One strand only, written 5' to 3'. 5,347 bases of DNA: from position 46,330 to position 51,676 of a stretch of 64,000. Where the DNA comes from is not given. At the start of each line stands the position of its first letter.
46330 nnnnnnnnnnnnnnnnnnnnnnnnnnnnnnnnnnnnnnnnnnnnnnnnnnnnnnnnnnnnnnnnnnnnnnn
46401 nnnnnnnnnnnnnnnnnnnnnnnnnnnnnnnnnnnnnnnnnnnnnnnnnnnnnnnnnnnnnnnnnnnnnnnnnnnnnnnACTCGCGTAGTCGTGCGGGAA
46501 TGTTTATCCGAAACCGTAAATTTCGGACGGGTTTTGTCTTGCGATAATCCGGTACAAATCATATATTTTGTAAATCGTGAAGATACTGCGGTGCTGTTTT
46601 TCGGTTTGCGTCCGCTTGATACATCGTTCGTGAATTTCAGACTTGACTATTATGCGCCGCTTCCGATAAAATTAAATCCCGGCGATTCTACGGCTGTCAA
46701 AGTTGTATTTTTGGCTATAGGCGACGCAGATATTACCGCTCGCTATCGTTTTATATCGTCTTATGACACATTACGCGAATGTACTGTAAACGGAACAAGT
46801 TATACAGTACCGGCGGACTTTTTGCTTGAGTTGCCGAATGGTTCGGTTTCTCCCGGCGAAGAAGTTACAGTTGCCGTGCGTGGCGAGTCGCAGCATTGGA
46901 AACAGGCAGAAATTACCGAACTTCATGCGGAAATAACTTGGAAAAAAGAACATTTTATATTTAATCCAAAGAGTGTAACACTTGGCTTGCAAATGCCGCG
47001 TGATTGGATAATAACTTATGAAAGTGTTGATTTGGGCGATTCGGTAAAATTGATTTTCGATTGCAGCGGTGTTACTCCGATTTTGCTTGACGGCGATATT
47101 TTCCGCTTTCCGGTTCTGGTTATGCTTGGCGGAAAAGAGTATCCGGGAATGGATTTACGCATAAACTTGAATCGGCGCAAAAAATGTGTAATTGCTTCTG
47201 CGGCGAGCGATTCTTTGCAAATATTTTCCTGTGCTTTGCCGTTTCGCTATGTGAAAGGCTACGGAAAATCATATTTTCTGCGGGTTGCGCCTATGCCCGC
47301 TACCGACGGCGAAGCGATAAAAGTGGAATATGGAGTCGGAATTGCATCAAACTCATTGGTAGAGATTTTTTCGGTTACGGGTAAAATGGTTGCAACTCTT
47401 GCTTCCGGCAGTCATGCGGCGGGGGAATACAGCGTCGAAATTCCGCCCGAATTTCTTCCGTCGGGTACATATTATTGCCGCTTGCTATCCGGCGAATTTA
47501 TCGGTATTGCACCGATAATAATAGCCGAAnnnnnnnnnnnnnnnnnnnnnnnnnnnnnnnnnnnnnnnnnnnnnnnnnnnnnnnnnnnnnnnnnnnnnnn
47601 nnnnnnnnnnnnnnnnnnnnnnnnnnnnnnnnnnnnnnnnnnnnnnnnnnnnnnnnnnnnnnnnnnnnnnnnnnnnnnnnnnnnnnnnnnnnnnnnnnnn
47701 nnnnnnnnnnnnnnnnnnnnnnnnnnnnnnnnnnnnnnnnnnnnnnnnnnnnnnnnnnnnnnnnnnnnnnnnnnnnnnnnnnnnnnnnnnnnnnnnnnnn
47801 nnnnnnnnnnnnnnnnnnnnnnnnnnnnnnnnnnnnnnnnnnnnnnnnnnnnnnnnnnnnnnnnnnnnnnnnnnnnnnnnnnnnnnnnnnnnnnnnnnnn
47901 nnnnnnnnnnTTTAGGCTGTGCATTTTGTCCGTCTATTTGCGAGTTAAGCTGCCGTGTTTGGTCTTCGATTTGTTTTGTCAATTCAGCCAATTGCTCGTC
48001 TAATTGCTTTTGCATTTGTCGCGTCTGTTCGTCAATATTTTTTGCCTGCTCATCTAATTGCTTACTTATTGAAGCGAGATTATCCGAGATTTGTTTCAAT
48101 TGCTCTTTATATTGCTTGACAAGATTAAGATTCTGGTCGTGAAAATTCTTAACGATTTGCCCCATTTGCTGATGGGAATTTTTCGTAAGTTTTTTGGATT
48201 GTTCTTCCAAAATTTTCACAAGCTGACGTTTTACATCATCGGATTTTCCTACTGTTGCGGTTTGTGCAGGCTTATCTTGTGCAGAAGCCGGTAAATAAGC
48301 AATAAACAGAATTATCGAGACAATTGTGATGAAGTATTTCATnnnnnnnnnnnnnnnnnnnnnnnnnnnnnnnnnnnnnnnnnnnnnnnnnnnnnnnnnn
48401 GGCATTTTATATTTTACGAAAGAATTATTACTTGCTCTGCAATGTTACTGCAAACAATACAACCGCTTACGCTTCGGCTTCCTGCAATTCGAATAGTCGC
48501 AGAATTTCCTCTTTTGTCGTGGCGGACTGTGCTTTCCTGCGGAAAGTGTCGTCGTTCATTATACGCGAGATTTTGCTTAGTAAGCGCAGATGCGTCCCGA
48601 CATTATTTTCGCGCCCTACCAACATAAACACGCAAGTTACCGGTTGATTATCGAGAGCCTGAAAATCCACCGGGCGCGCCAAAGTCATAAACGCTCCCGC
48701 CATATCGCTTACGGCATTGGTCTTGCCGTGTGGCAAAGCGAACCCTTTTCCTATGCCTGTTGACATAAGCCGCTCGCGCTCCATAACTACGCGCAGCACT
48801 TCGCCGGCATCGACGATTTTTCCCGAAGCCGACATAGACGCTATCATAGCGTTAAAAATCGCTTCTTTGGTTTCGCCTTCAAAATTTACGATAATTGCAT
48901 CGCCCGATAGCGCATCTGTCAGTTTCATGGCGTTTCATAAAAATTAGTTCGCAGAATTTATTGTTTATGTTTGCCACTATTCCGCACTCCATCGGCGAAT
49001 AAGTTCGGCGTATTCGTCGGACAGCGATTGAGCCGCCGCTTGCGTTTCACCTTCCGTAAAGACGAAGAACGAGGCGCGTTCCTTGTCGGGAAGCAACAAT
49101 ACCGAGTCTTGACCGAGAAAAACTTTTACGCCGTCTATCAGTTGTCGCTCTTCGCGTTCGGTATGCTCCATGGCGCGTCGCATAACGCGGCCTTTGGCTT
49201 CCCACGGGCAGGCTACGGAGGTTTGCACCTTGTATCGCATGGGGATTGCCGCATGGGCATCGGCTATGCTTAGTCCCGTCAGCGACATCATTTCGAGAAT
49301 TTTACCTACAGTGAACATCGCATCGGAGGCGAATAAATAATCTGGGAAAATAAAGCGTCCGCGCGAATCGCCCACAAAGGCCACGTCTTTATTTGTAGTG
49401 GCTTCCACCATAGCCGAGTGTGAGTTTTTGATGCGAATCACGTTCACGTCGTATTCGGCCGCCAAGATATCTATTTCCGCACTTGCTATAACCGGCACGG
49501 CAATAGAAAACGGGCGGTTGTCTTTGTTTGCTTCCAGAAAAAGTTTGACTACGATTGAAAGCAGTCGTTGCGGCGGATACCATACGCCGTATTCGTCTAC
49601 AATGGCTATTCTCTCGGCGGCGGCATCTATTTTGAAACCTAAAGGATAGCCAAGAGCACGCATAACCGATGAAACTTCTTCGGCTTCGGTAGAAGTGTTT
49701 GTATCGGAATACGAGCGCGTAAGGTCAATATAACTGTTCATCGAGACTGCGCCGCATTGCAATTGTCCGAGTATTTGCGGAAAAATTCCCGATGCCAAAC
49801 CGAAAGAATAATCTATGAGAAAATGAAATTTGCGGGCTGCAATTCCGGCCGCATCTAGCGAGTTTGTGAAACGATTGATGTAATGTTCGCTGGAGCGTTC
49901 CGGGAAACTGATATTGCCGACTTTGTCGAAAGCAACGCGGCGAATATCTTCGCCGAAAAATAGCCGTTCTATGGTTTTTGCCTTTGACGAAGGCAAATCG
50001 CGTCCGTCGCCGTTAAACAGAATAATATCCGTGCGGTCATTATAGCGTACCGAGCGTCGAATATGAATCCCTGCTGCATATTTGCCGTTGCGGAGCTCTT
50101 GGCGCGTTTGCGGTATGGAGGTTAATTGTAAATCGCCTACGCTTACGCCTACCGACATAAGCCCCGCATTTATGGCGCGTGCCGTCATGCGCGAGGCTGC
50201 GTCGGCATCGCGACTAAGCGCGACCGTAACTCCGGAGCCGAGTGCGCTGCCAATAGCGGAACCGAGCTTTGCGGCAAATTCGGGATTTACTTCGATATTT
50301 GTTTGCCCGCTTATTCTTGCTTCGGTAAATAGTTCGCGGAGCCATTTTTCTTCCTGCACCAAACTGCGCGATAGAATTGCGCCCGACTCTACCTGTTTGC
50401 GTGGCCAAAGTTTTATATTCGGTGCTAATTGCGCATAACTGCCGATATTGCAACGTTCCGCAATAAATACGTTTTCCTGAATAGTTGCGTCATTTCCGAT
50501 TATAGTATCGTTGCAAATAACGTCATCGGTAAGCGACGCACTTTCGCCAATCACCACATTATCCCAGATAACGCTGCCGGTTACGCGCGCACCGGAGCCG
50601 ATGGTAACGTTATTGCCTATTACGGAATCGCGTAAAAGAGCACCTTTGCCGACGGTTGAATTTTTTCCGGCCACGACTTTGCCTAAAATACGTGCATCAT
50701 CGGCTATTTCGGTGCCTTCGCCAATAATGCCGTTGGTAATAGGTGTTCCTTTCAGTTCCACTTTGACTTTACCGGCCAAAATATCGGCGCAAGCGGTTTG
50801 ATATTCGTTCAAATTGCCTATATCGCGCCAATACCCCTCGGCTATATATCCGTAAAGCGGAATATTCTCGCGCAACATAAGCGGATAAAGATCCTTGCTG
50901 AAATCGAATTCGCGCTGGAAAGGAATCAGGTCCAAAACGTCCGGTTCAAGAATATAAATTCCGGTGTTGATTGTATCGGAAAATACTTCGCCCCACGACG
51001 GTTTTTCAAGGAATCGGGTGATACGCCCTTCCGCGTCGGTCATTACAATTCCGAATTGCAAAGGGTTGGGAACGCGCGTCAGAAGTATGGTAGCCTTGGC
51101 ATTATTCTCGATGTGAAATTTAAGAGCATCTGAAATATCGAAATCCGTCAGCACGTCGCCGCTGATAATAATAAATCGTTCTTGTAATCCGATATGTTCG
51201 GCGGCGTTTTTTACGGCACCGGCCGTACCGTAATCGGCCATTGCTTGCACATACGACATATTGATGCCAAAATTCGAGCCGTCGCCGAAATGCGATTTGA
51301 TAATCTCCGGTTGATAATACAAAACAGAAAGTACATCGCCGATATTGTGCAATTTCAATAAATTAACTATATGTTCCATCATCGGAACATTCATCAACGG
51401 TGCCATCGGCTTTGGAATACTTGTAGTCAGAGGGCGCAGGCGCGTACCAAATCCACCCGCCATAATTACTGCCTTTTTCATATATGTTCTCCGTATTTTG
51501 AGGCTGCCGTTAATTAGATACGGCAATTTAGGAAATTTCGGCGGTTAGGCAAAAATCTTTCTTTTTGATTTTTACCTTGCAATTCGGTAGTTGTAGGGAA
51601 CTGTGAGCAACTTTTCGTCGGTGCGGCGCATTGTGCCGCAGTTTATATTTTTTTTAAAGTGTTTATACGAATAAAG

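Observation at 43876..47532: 1218-aa predicted T9SS-substrate adhesin (by its C-terminal sorting domain) with IgGFc-binding-like N-domain and six cysteine-bearing tandem repeats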

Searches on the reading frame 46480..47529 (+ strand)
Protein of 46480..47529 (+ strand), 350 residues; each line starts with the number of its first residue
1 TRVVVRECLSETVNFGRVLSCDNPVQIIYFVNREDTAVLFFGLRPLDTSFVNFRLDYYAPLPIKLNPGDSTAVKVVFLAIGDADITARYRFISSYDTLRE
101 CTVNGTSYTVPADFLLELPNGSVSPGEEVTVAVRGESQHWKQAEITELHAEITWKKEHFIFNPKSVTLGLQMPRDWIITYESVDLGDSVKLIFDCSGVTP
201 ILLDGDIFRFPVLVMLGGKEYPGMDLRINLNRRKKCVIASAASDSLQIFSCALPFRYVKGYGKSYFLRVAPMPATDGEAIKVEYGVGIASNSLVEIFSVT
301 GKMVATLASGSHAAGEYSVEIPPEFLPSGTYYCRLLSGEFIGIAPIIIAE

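Call 18: search_protein_families(library=pfam, proteins=[window:46480-47529:+], max_evalue=10)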
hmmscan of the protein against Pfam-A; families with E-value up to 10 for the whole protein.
window:46480-47529:+ (350 aa): 3 families
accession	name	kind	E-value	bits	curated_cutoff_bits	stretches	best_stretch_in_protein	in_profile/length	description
PF18962.6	Por_Secre_tail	-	0.0026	18.5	27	1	271-339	3-66/75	Secretion system C-terminal sorting domain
PF13860.13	FlgD_ig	-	0.022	15.2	27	1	279-331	11-69/79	FlgD Ig-like domain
PF12371.14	TMEM131_like_N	-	0.036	14.7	28.8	1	15-79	10-70/84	Transmembrane protein 131-like N-terminal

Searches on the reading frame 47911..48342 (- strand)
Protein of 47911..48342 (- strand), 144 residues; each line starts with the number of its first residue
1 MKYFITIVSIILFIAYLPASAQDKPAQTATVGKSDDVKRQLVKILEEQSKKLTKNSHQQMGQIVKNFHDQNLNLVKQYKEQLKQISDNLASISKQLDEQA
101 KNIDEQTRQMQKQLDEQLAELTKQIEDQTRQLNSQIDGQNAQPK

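Call 8: search_protein_families(library=pfam, proteins=[window:47911-48342:-], max_evalue=0.001)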
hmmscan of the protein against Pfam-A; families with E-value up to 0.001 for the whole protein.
window:47911-48342:- (144 aa): 3 families
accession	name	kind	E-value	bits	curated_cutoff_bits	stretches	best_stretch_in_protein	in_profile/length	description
PF04691.17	ApoC-I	-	0.00053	20.2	28.3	0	112-137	9-34/61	Apolipoprotein C-I (ApoC-1)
PF25566.1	RIMB1_N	-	0.00063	20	28.5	0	43-112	58-124/129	RIMB1-like, N-terminal domain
PF01442.23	Apolipoprotein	-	0.00091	19.4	90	0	34-139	68-177/190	Apolipoprotein A1/A4/E domain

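Call 53: search_protein_families(library=ncbifam, proteins=[window:47911-48342:-], max_evalue=0.01)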
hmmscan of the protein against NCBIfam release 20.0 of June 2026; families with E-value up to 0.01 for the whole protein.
window:47911-48342:- (144 aa): 11 families
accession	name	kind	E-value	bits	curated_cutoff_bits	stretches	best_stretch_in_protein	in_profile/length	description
NF033885.1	conj_TraP_IncI1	equivalog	5.2e-05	23.1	135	1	7-133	23-152/217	conjugal transfer protein TraP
TIGR03319.1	RNase_Y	equivalog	0.00071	18.2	454.35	1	14-140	10-135/514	ribonuclease Y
TIGR03752.1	conj_TIGR03752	hypoth_equivalog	0.0012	18.2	241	1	18-137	24-126/471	TIGR03752 family integrating conjugative element protein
NF047516.1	LA_3659_fam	equivalog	0.0015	18.1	36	1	43-137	120-210/221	LA_3659 family protein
NF047514.1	SpiroCoCo_N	equivalog_domain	0.0015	18.1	75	1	43-137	120-210/221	SpiroCoCo family coiled-coil protein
NF045487.1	ASRP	equivalog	0.0022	16.7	300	1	22-136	372-480/593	archaea-specific SMC-related protein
NF008729.0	PRK11747.1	equivalog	0.0043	15.5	598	1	17-137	258-371/703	ATP-dependent DNA helicase DinG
NF033916.0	antiphage_ZorA_3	subfamily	0.0056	15.6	250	1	34-140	319-428/509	anti-phage ZorAB system protein ZorA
NF033542.1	transpos_IS110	equivalog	0.0059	15.8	140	0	36-133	117-215/343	IS110 family RNA-guided transposase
TIGR03827.1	GNAT_ablB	equivalog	0.0069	15.9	205.1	1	26-117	28-115/266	putative beta-lysine N-acetyltransferase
TIGR01834.1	PHA_synth_III_E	subfamily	0.0077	15.8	154.95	1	33-126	29-122/324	class III poly(R)-hydroxyalkanoic acid synthase subunit PhaE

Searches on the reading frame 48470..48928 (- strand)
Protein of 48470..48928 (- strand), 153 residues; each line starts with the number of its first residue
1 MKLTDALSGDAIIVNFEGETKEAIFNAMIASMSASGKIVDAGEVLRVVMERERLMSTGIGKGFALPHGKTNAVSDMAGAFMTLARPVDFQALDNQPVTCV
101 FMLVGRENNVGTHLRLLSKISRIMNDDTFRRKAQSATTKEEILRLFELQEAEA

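Call 8: search_protein_families(library=pfam, proteins=[window:48470-48928:-], max_evalue=0.001)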
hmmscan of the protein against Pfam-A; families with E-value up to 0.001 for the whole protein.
window:48470-48928:- (153 aa): 2 families
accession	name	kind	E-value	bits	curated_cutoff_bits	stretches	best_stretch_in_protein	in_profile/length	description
PF00359.27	PTS_EIIA_2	-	2.4e-35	122.1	27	1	7-147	3-142/144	Phosphoenolpyruvate-dependent sugar phosphotransferase system, EIIA 2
PF07565.18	Band_3_cyto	-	0.0003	21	34.3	0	78-144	207-275/294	Band 3 cytoplasmic domain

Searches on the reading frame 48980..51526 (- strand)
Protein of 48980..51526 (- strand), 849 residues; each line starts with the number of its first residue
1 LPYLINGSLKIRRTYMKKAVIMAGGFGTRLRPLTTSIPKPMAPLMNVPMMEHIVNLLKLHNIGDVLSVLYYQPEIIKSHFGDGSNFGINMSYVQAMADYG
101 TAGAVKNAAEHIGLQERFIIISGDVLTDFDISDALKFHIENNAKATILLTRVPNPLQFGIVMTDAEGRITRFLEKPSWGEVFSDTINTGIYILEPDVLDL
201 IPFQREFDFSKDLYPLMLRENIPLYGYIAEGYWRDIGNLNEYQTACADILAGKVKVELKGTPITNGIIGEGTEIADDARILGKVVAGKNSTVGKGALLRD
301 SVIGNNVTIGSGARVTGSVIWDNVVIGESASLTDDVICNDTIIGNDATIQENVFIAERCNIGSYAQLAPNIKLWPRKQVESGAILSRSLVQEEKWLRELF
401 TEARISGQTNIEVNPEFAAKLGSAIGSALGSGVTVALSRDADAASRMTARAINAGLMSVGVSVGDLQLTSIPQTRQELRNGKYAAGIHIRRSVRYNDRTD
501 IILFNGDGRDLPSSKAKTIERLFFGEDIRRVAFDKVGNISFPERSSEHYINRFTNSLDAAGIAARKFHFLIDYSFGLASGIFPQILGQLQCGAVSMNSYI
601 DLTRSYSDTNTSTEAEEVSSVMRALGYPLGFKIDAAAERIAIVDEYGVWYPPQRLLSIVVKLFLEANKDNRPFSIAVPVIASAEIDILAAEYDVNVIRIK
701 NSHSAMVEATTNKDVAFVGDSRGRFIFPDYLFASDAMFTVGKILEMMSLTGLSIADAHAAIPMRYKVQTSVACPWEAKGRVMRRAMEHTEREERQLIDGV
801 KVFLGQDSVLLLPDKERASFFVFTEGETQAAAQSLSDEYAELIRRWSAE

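Call 8: search_protein_families(library=pfam, proteins=[window:48980-51526:-], max_evalue=0.001)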
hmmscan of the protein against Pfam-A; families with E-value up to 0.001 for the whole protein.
window:48980-51526:- (849 aa): 8 families
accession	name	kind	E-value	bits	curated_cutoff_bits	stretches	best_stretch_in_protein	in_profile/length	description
PF00483.29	NTP_transferase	-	2.4e-54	184.9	21.2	1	18-250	1-243/245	Nucleotidyl transferase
PF25084.1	LbH_EIF2B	-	4e-19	69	54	1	272-365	10-103/105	EIF2B subunit epsilon LbH domain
PF02878.22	PGM_PMM_I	-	8.3e-18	64.8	22.5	1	398-527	2-135/138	Phosphoglucomutase/phosphomannomutase, alpha/beta/alpha domain I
PF00132.30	Hexapep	-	7.6e-12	44.8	27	0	336-367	3-34/36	Bacterial transferase hexapeptide (six repeats)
PF02879.22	PGM_PMM_II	-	6.5e-11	43.1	29.3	1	548-647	2-103/103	Phosphoglucomutase/phosphomannomutase, alpha/beta/alpha domain II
PF24894.1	Hexapep_GlmU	-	1.7e-08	34.9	23.3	1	292-351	26-85/104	GlmU-like, C-terminal hexapeptide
PF12804.13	NTP_transf_3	-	1e-06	29.5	27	1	19-146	1-118/160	MobA-like NTP transferase domain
PF02880.22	PGM_PMM_III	-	1.4e-06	28.8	20.7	1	653-762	3-112/115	Phosphoglucomutase/phosphomannomutase, alpha/beta/alpha domain III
